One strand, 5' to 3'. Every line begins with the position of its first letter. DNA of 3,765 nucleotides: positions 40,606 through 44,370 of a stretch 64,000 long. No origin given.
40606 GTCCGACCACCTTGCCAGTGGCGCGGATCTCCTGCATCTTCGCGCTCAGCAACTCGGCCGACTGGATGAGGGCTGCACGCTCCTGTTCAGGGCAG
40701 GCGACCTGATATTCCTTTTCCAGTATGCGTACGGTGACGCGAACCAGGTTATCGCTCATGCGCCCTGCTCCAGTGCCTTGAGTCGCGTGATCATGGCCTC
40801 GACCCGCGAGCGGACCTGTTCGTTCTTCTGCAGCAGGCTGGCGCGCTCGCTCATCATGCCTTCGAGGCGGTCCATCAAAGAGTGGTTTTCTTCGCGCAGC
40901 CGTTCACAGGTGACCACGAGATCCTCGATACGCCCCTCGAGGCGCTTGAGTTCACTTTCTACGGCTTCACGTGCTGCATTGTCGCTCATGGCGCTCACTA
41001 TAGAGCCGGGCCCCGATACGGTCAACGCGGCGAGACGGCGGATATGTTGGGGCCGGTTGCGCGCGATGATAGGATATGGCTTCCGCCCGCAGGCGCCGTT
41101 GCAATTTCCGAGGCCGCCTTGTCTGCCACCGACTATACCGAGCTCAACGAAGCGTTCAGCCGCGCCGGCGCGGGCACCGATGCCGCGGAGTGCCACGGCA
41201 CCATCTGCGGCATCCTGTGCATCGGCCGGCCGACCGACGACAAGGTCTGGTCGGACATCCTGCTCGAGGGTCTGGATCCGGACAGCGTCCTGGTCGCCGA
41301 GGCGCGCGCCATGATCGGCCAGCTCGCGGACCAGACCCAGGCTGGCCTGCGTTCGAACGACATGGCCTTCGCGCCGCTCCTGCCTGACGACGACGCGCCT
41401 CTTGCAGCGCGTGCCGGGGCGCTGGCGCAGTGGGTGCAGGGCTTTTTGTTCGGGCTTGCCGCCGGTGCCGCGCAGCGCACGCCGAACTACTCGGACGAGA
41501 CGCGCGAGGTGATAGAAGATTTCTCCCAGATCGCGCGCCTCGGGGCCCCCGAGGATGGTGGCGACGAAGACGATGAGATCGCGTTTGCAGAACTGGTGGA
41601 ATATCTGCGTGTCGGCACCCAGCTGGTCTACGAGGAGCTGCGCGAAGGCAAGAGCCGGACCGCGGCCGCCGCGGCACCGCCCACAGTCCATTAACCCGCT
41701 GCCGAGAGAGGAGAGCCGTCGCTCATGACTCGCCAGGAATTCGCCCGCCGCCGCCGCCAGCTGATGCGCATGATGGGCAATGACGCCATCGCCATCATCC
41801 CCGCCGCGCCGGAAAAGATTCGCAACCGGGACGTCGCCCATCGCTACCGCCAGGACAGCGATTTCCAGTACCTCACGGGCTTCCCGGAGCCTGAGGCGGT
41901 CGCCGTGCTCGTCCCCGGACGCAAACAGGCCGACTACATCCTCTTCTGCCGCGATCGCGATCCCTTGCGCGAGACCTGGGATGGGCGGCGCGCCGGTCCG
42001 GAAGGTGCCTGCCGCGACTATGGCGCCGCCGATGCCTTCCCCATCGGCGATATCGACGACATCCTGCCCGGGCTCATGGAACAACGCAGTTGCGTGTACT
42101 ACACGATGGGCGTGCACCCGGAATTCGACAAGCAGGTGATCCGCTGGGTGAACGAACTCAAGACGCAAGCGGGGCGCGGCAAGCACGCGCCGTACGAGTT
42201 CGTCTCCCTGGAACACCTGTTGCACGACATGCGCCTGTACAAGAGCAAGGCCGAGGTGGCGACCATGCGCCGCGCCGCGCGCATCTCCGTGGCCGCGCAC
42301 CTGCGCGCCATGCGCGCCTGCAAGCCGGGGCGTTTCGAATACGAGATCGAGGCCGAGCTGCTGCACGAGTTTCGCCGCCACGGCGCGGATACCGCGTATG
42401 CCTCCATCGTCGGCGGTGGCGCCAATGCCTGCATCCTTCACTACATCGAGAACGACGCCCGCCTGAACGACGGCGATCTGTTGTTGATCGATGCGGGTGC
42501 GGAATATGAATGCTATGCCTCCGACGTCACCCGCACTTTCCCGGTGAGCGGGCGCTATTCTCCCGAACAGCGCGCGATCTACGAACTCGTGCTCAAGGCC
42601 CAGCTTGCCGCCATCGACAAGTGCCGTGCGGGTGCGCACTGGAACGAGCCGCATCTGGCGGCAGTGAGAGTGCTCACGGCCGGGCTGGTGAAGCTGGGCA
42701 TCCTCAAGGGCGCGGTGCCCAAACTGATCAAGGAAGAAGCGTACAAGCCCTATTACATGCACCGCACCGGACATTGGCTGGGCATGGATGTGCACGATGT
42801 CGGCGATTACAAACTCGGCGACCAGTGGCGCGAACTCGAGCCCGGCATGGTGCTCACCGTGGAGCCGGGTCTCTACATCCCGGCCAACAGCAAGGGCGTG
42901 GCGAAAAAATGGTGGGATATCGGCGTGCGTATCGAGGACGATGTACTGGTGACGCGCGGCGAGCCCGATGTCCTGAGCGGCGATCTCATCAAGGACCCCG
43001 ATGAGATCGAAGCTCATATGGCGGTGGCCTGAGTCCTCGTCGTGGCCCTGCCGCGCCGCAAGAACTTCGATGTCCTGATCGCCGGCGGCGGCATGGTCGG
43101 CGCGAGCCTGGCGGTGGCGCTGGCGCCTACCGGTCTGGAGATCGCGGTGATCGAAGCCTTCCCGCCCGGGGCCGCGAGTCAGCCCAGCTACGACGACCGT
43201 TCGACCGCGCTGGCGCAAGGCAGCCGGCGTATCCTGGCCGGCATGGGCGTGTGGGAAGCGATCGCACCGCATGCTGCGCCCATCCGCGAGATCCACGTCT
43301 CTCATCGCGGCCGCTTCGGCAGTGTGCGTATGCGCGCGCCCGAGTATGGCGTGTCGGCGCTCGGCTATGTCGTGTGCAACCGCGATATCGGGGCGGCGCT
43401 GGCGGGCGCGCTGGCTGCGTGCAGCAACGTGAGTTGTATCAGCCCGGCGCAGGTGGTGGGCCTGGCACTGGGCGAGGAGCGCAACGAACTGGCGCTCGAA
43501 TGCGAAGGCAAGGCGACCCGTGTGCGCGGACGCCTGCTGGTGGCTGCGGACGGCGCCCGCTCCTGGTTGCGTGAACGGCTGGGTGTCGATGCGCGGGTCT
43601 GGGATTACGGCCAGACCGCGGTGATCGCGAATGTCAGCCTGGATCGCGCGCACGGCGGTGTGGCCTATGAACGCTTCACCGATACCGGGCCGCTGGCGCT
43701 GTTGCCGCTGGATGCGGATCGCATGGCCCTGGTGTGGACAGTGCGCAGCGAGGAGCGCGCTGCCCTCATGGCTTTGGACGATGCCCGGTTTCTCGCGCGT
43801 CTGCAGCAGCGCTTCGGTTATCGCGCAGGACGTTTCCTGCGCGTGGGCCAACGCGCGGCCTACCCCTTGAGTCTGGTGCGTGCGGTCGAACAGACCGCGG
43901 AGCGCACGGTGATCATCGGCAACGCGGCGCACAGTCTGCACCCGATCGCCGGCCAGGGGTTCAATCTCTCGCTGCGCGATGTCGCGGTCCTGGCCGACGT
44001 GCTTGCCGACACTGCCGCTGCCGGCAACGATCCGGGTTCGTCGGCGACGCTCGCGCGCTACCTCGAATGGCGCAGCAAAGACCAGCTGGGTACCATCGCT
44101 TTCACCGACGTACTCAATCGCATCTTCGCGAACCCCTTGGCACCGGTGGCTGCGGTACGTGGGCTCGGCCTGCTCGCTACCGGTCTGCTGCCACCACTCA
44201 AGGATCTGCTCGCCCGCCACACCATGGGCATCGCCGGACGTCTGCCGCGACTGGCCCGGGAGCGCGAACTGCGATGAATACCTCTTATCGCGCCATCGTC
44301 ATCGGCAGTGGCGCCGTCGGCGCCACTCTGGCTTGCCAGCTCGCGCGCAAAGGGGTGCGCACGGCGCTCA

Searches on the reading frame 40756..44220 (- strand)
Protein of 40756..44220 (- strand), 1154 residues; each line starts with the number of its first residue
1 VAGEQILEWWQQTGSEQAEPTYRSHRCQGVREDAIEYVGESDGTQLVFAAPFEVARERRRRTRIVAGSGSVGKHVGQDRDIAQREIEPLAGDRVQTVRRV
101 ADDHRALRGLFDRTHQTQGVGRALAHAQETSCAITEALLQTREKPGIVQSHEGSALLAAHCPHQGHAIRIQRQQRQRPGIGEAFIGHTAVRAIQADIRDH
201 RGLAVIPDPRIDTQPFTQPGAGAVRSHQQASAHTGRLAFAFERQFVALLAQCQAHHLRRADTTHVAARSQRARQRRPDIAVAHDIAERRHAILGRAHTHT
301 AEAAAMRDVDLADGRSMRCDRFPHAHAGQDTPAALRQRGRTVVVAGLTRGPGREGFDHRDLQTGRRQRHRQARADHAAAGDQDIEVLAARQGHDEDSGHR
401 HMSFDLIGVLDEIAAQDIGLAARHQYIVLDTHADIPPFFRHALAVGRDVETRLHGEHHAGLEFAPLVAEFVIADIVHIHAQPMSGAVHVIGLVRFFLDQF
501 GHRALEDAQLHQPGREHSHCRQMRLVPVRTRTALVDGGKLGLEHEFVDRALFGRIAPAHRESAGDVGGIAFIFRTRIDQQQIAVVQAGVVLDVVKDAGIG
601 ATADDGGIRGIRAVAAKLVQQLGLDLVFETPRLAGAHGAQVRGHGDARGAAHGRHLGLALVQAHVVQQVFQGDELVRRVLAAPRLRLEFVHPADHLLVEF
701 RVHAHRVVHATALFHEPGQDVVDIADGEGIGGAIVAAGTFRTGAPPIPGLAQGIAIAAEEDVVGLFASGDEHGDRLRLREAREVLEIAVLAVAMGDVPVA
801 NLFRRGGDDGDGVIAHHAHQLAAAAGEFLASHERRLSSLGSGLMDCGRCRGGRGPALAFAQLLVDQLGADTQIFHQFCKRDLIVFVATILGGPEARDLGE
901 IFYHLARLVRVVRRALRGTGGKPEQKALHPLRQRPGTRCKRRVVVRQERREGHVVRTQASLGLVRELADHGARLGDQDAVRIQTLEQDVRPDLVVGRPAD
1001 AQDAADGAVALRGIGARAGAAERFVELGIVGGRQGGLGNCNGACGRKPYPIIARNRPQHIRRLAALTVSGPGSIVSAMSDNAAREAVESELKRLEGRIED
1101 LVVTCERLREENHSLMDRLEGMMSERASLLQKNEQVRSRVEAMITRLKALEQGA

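Call 44: search_protein_families(library=ncbifam, proteins=[window:40756-44220:-], max_evalue=0.00001)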
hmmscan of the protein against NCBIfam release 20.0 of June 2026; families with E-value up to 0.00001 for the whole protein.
window:40756-44220:- (1154 aa): 1 family
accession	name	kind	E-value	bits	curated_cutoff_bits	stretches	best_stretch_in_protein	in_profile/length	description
TIGR02449.1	TIGR02449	hypoth_equivalog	4.7e-22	78.1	55.4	1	1090-1152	1-63/65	TIGR02449 family protein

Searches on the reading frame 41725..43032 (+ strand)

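Call 46: search_protein_families(library=ncbifam, proteins=[window:41725-43032:+], max_evalue=1e-10)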
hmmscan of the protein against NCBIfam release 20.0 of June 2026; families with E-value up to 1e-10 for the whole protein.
window:41725-43032:+ (435 aa): 5 families
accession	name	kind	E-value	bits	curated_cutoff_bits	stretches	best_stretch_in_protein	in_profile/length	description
NF008131.0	PRK10879.1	equivalog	5.3e-143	476.9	465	1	1-434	1-434/438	Xaa-Pro aminopeptidase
NF010133.0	PRK13607.1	equivalog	1.8e-42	145.7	339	1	7-385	16-389/443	Xaa-Pro dipeptidase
NF040821.1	dipep_PepQ_Arch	equivalog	7.5e-38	130.4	630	1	155-411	105-332/346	Xaa-Pro dipeptidase PepQ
NF007310.0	PRK09795.1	equivalog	1.4e-35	122.8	393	1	169-417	124-348/361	aminopeptidase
TIGR00500.1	met_pdase_I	equivalog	5.1e-17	62.2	171.35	1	173-398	4-218/247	type I methionyl aminopeptidase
